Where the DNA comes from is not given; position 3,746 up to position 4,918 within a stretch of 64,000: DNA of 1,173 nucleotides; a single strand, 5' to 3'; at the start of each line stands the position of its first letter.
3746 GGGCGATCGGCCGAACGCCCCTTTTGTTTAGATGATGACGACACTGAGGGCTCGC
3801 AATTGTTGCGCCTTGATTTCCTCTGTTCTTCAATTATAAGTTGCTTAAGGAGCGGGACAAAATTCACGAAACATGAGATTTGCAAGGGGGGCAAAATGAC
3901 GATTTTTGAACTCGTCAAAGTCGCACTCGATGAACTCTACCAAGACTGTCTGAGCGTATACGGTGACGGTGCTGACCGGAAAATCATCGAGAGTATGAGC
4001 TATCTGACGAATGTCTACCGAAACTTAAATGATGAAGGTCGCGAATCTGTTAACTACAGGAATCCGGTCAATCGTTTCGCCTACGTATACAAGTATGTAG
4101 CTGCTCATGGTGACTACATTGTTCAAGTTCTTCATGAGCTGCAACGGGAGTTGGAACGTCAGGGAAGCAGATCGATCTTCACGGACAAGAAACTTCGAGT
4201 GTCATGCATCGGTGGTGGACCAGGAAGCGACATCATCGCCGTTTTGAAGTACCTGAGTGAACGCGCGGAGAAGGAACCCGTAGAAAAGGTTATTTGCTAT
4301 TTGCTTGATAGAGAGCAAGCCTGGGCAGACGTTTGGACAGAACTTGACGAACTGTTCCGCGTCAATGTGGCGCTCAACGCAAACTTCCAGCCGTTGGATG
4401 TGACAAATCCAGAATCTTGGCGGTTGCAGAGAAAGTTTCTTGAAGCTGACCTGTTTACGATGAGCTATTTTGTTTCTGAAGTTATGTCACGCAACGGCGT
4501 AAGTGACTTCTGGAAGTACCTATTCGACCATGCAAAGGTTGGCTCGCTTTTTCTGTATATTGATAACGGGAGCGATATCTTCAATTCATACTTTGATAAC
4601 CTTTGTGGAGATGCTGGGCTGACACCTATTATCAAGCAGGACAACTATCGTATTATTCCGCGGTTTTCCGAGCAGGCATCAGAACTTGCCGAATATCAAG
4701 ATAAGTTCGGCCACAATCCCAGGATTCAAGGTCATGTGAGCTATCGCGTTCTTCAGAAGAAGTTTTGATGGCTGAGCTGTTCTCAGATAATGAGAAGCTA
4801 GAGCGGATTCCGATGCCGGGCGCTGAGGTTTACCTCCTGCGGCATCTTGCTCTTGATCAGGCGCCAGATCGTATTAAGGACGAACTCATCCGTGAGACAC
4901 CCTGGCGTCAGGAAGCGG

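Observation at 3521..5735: Integrase-less 2.1 kb low-GC insert bounded by 49-bp direct repeats of the 3' end of a phage Rad52-family gene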

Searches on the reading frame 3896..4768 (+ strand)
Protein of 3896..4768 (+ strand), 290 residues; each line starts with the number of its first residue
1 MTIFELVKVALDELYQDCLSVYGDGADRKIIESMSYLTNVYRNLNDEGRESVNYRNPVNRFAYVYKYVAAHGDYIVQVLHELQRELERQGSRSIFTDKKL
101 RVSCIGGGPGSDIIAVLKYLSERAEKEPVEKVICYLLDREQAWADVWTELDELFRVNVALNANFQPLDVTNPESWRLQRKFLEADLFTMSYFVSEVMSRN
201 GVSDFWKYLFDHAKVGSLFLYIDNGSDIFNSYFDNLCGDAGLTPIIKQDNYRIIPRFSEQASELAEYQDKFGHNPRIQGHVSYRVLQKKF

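Call 5: search_protein_families(library=pfam, proteins=[window:3896-4768:+], max_evalue=0.01)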
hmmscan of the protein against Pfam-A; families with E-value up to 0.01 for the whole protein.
window:3896-4768:+ (290 aa): 1 family
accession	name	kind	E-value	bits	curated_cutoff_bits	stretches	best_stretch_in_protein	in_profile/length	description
PF11312.14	Methyltransf_34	-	3.9e-08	33.3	26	1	62-190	43-181/304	Putative SAM-dependent methyltransferase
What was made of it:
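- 3896..4768 (+): Class-I SAM-dependent methyltransferase-like gene (290 aa). Carries the motif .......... Pfam Methyltransf_34, 3.9e-8 (call 5).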

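Call 10: find_encoding_contigs(protein=window:3896-4768:+, flank=10000, max_places=10)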
Protein window:3896-4768:+ (290 aa): 6 contigs read that carry it; 3 places shown.
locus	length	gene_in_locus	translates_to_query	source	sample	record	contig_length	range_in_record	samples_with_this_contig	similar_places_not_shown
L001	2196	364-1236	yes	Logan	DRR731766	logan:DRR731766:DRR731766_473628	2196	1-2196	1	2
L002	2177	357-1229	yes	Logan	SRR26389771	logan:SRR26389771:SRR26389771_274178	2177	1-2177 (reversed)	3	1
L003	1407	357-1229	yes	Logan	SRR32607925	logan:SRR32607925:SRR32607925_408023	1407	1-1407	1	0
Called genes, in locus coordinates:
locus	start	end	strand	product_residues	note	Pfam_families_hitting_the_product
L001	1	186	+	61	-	?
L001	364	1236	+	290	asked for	PF11312:Methyltransf_34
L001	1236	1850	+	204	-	PF13532:2OG-FeII_Oxy_2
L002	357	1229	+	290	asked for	PF11312:Methyltransf_34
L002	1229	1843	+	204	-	PF13532:2OG-FeII_Oxy_2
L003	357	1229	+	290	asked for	PF11312:Methyltransf_34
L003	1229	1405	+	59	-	?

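Call 13: find_homologous_proteins(query=window:3896-4768:+)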
Query window:3896-4768:+ (290 aa): 520 proteins with E <= 0.001 among 1195 candidates; the best 120 are listed.
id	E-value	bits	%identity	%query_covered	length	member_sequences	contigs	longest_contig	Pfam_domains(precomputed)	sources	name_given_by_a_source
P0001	6.0e-192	654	99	100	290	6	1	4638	PF11312.15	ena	-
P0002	4.6e-118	412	67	99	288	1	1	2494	PF11312.15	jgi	jgi:hypothetical protein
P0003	1.6e-114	400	63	99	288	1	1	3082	PF11312.15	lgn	-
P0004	1.1e-110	388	62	100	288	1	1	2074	PF11312.15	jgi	jgi:ribosomal protein RSM22 (predicted rRNA methylase)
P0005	1.4e-109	384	61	99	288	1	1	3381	PF11312.15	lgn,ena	-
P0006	3.8e-109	383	62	99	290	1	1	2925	-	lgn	-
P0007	5.5e-109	382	61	99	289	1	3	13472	-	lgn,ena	-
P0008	9.5e-109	381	62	100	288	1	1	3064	PF11312.15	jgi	jgi:hypothetical protein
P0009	1.1e-108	381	59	99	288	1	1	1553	PF11312.15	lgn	-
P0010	1.9e-108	380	60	99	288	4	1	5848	PF11312.15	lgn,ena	-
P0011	1.9e-108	380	62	99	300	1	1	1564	-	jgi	-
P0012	2.4e-108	380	60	99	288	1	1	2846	PF11312.15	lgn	-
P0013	3.3e-108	379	58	99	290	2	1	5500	PF11312.15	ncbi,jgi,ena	jgi:hypothetical protein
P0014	4.9e-108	379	60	99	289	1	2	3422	PF11312.15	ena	-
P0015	3.1e-107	376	59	99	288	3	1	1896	PF11312.15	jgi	jgi:ribosomal protein RSM22 (predicted rRNA methylase)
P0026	4.3e-105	369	58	99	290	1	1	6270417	PF11312.15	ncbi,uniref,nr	ncbi:hypothetical protein [Lysobacter capsici]|uniref:hypothetical protein n=1 Tax=Lysobacter capsic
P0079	1.0e-99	352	56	99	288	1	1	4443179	-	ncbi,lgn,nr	ncbi:hypothetical protein sos41_17530 [Alphaproteobacteria bacterium SO-S41]|nr:hypothetical protein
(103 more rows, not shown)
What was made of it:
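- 3896..4768 (+): 520 homologues (call 13).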

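Call 14: find_encoding_contigs(protein=P0001, flank=10000, max_places=6)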
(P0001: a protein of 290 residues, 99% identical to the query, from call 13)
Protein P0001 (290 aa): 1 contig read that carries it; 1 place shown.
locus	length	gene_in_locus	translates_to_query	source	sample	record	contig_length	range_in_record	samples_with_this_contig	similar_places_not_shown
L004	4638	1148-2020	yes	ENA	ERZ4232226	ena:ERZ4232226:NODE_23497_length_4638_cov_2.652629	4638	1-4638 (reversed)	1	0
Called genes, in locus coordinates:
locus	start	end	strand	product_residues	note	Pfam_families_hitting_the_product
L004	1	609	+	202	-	?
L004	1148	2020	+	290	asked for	PF11312:Methyltransf_34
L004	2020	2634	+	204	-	PF13532:2OG-FeII_Oxy_2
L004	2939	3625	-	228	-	PF04098:Rad52_Rad22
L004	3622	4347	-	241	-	-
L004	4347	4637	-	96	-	?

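Call 15: find_encoding_contigs(protein=P0026, flank=8000, max_places=4)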
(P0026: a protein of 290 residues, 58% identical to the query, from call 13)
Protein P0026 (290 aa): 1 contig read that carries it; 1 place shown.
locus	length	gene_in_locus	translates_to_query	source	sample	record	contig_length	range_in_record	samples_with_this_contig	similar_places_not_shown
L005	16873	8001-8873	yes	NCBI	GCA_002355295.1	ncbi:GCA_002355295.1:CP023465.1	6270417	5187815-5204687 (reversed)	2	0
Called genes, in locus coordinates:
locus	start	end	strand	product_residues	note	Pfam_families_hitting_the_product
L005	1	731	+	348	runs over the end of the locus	PF00022:Actin, PF06723:MreB_Mbl, PF11104:PilM_2 (faint), PF00012:HSP70, PF14450:FtsA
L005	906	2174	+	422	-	PF04085:MreC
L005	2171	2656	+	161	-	PF04093:MreD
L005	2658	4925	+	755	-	PF03717:PBP_dimer, PF00905:Transpeptidase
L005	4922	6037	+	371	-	PF01098:FTSW_RODA_SPOVE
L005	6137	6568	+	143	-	-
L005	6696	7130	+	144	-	-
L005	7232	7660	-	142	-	-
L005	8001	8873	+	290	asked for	PF11312:Methyltransf_34 (weak)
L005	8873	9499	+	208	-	PF13532:2OG-FeII_Oxy_2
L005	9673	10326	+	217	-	PF14137:DUF4304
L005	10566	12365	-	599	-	PF17957:Big_7, PF19077:Big_13 (faint), PF00041:fn3, PF00704:Glyco_hydro_18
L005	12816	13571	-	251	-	-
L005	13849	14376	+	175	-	-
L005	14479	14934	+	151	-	-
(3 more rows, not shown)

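Call 16: find_encoding_contigs(protein=P0079, flank=8000, max_places=4)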
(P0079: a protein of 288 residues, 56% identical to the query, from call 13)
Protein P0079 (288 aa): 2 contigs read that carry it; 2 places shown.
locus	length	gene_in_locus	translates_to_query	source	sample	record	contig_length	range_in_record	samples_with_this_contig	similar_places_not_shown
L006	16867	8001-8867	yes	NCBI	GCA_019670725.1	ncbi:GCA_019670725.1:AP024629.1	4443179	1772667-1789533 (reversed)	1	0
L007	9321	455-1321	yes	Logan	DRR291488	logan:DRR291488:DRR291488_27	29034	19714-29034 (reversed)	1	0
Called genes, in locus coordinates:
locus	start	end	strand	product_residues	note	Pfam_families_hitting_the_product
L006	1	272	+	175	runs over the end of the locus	PF08212:Lipocalin_2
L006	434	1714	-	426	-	PF01595:CNNM, PF00571:CBS, PF03471:CorC_HlyC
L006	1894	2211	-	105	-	PF03992:ABM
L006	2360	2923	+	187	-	PF13371:TPR_9 (faint), PF00515:TPR_1 (faint), PF07719:TPR_2 (faint), PF13181:TPR_8 (faint), PF14559:TPR_19 (faint)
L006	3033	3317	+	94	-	-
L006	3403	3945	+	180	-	-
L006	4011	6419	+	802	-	PF00270:DEAD (weak), PF04851:ResIII, PF17757:UvrB_inter, PF27431:UvrB_3rd, PF00271:Helicase_C, PF12344:UvrB, PF02151:UVR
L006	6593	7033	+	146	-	-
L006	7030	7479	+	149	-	-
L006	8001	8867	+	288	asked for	-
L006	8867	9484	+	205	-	PF13532:2OG-FeII_Oxy_2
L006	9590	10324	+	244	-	-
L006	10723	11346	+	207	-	PF02798:GST_N, PF13417:GST_N_3, PF13409:GST_N_2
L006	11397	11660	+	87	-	-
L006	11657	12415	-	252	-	PF08021:FAD_binding_9, PF04954:SIP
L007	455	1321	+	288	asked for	-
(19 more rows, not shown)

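Call 28: search_protein_families(library=padloc, proteins=[window:3896-4768:+, L004:3622-4347:-], max_evalue=0.01)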
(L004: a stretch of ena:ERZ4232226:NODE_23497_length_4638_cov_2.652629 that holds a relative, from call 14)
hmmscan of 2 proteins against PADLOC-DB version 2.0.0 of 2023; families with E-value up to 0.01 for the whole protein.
window:3896-4768:+ (290 aa): 0 families

L004:3622-4347:- (241 aa): 0 families

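Call 29: search_protein_families(library=ncbifam, proteins=[window:3896-4768:+, L004:3622-4347:-], max_evalue=0.01)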
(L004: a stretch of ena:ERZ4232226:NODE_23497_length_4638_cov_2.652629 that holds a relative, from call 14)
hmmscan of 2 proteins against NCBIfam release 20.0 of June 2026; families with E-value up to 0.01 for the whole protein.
window:3896-4768:+ (290 aa): 0 families

L004:3622-4347:- (241 aa): 0 families

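Call 30: search_protein_families(library=phrogs, proteins=[window:3896-4768:+, L004:3622-4347:-], max_evalue=0.01)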
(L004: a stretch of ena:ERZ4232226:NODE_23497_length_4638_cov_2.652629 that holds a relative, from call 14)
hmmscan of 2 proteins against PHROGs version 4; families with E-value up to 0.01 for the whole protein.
window:3896-4768:+ (290 aa): 0 families

L004:3622-4347:- (241 aa): 1 family
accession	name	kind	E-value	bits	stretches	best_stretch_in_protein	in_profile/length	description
phrog_10230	-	unknown function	0.00012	22.4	1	124-232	151-268/279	-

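Call 39: find_related_loci(query=A1, collection=viral_contigs, flank=10000)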
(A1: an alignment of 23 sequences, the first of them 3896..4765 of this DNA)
Query A1 (290 aa) in viral_contigs; peptide patterns used: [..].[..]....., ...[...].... (x = any residue, [..] = any of these).
36 stretches matched a pattern; 2 encode a relative of the query (tblastn E <= 1e-3); 2 distinct loci.
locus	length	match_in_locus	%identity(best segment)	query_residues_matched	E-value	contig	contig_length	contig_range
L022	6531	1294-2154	60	1-289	3e-116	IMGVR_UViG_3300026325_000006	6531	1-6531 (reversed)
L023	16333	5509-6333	34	1-288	1e-53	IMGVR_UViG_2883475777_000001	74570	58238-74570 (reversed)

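Call 40: find_related_loci(query=A1, collection=metagenome_contigs, flank=8000)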
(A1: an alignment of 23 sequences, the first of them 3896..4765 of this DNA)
Query A1 (290 aa) in metagenome_contigs; peptide patterns used: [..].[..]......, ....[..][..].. (x = any residue, [..] = any of these).
310 stretches matched a pattern; 157 encode a relative of the query (tblastn E <= 1e-3); the best 80 are kept; 80 distinct loci.
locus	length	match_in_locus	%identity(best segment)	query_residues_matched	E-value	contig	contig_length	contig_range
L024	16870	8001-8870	100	1-290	0e+0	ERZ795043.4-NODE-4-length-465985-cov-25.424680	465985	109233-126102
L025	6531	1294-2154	60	1-289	6e-115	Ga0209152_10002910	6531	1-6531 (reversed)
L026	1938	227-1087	60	1-288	6e-121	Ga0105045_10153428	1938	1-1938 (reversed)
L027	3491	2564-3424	60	1-288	3e-116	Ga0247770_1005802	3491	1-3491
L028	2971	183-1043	59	1-288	8e-116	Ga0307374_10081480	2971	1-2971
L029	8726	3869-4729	58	1-288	3e-110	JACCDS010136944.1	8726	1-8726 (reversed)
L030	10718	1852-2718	60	1-290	1e-109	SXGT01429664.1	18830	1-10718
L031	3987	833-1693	56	1-288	5e-110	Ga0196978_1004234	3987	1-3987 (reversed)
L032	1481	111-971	58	1-288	1e-116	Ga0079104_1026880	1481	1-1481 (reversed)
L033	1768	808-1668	56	1-289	3e-115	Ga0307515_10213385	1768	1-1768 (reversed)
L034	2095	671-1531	56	1-289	2e-112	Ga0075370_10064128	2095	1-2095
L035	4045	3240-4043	60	1-270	2e-107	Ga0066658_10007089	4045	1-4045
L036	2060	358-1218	55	1-288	5e-111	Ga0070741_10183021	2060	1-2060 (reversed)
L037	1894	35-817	60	27-288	3e-111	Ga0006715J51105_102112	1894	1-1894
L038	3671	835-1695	56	1-288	3e-106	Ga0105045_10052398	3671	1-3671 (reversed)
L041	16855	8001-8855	56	1-288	1e-103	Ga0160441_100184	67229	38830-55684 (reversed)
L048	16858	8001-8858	52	1-288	4e-99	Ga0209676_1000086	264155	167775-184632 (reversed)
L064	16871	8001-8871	61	1-289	3e-92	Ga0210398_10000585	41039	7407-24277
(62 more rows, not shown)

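Call 47: search_protein_families(library=pfam, proteins=[L004:3622-4347:-], max_evalue=0.001)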
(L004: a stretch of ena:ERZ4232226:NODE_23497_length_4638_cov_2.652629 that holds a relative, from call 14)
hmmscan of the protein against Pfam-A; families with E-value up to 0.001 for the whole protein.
L004:3622-4347:- (241 aa): 0 families

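Call 49: search_solved_structures(query=A1, max_evalue=1)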
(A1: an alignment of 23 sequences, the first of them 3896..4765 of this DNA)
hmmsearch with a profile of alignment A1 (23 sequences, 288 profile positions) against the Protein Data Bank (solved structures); distinct sequences matched with E-value up to 1: 4.
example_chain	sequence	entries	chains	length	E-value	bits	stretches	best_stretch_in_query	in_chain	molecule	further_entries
8cak_A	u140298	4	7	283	0.31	13.3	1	88-211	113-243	Putative ferric reductase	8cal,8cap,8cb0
5o0x_A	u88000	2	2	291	0.33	13.3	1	88-211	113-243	Putative ferric reductase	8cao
4cj2_C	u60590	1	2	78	0.46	12.8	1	209-249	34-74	AFFITIN H4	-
5veg_A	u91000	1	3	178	0.99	11.7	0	82-133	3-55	Flavodoxin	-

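Call 63: search_protein_families(library=pfam, proteins=[L041:6730-7575:+, L041:9577-10773:-, L048:6653-7861:+, L048:9995-11368:+, L064:5756-7702:-, L064:9488-10252:-, L022:27-1079:+, L022:3020-4096:+, L029:3095-3685:+, L029:5733-8333:-], max_evalue=0.0001)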
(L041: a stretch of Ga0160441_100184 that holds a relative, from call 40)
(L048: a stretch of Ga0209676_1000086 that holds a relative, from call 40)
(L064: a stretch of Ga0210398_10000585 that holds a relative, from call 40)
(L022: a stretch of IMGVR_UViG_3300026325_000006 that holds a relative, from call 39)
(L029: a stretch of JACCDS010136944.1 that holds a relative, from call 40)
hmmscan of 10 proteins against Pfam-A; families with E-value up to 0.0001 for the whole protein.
L041:6730-7575:+ (281 aa): 1 family
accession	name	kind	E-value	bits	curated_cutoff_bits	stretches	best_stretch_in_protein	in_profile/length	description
PF00793.26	DAHP_synth_1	-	7.9e-69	232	25.5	1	3-272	4-268/270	DAHP synthetase I family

L041:9577-10773:- (398 aa): 1 family
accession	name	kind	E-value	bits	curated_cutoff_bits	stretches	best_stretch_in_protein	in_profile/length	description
PF09509.15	Hypoth_Ymh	-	3.4e-27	95.1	25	1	26-141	3-119/119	Protein of unknown function (Hypoth_ymh)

L048:6653-7861:+ (402 aa): 3 families
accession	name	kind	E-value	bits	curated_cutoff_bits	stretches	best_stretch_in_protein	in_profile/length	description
PF22022.2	Phage_int_M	-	2.6e-38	130.6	27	1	104-198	2-96/96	Phage integrase central domain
PF13356.12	Arm-DNA-bind_3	-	2.8e-26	91.9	27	1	8-90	1-82/83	Arm DNA-binding domain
PF00589.27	Phage_integrase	-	7.3e-16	58.9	27.1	1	211-363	3-157/172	Phage integrase family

L048:9995-11368:+ (457 aa): 0 families

L064:5756-7702:- (648 aa): 2 families
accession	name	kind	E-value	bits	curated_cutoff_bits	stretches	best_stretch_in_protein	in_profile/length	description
PF00012.26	HSP70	-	1.8e-277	921.9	20.6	1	4-598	1-598/599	Hsp70 protein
PF06723.19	MreB_Mbl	-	3.6e-15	56.1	27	1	131-372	89-317/327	MreB/Mbl protein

L064:9488-10252:- (254 aa): 4 families
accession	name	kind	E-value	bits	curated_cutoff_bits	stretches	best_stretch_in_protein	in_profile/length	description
PF24553.2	Rv0428c_C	-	9e-22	78.3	27.2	1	9-249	7-223/224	Probable histone acetyltransferase Rv0428c C-terminal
PF00583.31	Acetyltransf_1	-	4.3e-08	33.9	20.7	1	161-239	35-115/116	Acetyltransferase (GNAT) family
PF08445.16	FR47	-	7.2e-08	32.8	22.1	1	168-247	6-84/86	FR47-like protein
PF13480.13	Acetyltransf_6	-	4.5e-05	24.1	22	1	140-219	50-131/143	Acetyltransferase (GNAT) domain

L022:27-1079:+ (350 aa): 0 families

L022:3020-4096:+ (358 aa): 0 families

L029:3095-3685:+ (196 aa): 0 families

L029:5733-8333:- (866 aa): 1 family
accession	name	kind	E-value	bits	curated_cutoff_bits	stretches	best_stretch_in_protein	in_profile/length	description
PF02687.27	FtsX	-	3.1e-20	72.8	25.5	2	743-856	2-119/120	FtsX-like permease C-terminal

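Call 64: predict_structure(alignment_id=A1)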
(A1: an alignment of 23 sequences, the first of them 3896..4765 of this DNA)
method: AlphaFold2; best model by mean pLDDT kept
length: 290 residues; sequences in the alignment: 23
mean_pLDDT: 89.0   pTM: 0.90
mean pLDDT of the five models: 89.0, 88.2, 87.9, 87.7, 87.0
residues with pLDDT >= 90: 169; 70-90: 106; 50-70: 15; < 50: 0
segments of 3 or more residues with pLDDT < 50: none
pLDDT, mean of each block of 10 residues (from residue 1): 91 96 97 90 74 90 92 96 97 97 85 95 96 90 81 86 87 85 93 57 85 96 82 90 95 86 90 87 94
secondary structure, 60 per line:
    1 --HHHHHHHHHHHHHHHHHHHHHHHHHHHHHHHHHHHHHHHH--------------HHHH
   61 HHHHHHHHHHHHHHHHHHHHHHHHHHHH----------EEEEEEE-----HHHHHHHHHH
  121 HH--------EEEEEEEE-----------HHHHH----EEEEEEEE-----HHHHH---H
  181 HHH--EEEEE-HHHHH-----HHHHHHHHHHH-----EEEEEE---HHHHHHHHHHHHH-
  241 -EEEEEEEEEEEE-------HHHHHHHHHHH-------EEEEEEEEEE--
elements in order: H3-42 H57-88 E99-105 H111-122 E131-138 H150-154 E159-166 H172-176 H180-183 E186-190 H192-196 H202-212 E218-223 H227-239 E242-253 H261-271 E279-288

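Call 67: fold_search(model_id=the predicted structure, library=pdb)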
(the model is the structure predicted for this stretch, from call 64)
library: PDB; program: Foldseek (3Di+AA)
matches with E <= 10: 1555; with E <= 0.001: 446
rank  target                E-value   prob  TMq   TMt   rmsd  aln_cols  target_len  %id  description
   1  8x8j_A                2.2e-08  1.00  0.40  0.47   7.2       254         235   12  The structure of AbBioc in complex with inhibitor sinefungin (released 2024-11-13)
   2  9sls_B                8.6e-08  1.00  0.44  0.48   6.4       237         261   18  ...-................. from Burkholderia sp. in complex with SAH (released 2025-12-31)
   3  1xxl_A                1.2e-07  1.00  0.38  0.45   8.5       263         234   14  The crystal structure of YcgJ protein from Bacillus subitilis at 2.1 A resolution (released 2004-11-23)
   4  3e05_A                1.3e-07  1.00  0.41  0.58   5.7       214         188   11  CRYSTAL STRUCTURE OF Precorrin-6y C5,15-methyltransferase FROM Geobacter metallireducens GS-15 (released 2008-08-12)
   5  3e05_E                2.1e-07  1.00  0.41  0.57   6.1       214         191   12  CRYSTAL STRUCTURE OF Precorrin-6y C5,15-methyltransferase FROM Geobacter metallireducens GS-15 (released 2008-08-12)
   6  3mcz_A                2.5e-07  1.00  0.48  0.42   7.2       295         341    9  The Structure of an O-methyltransferase family protein from Burkholderia thailandensis. (released 2010-05-26)
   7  1wy7_D                3.1e-07  1.00  0.42  0.56  10.1       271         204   13  crystal structure of a putative RNA methyltransferase PH1948 from Pyrococcus horikoshii (released 2005-12-13)
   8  3e05_F                3.5e-07  1.00  0.40  0.57   5.5       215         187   11  CRYSTAL STRUCTURE OF Precorrin-6y C5,15-methyltransferase FROM Geobacter metallireducens GS-15 (released 2008-08-12)
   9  3e05_B                4.2e-07  1.00  0.40  0.56   6.0       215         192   11  CRYSTAL STRUCTURE OF Precorrin-6y C5,15-methyltransferase FROM Geobacter metallireducens GS-15 (released 2008-08-12)
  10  7nbm_A                4.2e-07  1.00  0.37  0.40   7.7       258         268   13  Co-crystal structure of Human Nicotinamide N-methyltransferase (NNMT) with the bisubstrate-like inhibitor (33) (released 2021-03-17)
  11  1wy7_B                4.4e-07  1.00  0.42  0.58   9.8       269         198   15  crystal structure of a putative RNA methyltransferase PH1948 from Pyrococcus horikoshii (released 2005-12-13)
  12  7bkg_C                4.4e-07  1.00  0.43  0.47   7.5       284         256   13  Co-crystal structure of Human Nicotinamide N-methyltransferase (NNMT) with the tricyclic inhibitor (2) (released 2021-03-17)
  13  3e05_G                5.9e-07  1.00  0.40  0.57   5.9       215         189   11  CRYSTAL STRUCTURE OF Precorrin-6y C5,15-methyltransferase FROM Geobacter metallireducens GS-15 (released 2008-08-12)
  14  9sm3_D                6.3e-07  1.00  0.39  0.39  10.9       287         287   15  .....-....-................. from Pseudomonas chlororaphis in complex with SAH (released 2025-12-31)
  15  3e05_C                6.6e-07  1.00  0.40  0.56   5.9       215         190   11  CRYSTAL STRUCTURE OF Precorrin-6y C5,15-methyltransferase FROM Geobacter metallireducens GS-15 (released 2008-08-12)
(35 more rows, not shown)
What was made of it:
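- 3896..4768 (+): AlphaFold model with pLDDT 89 and generic Rossmann methyltransferase fold matches (calls 64, 67).
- On Class-I SAM-dependent methyltransferase: The model has pLDDT 89 and 446 PDB methyltransferase-fold matches at E <= 1e-3 (calls 64, 67).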
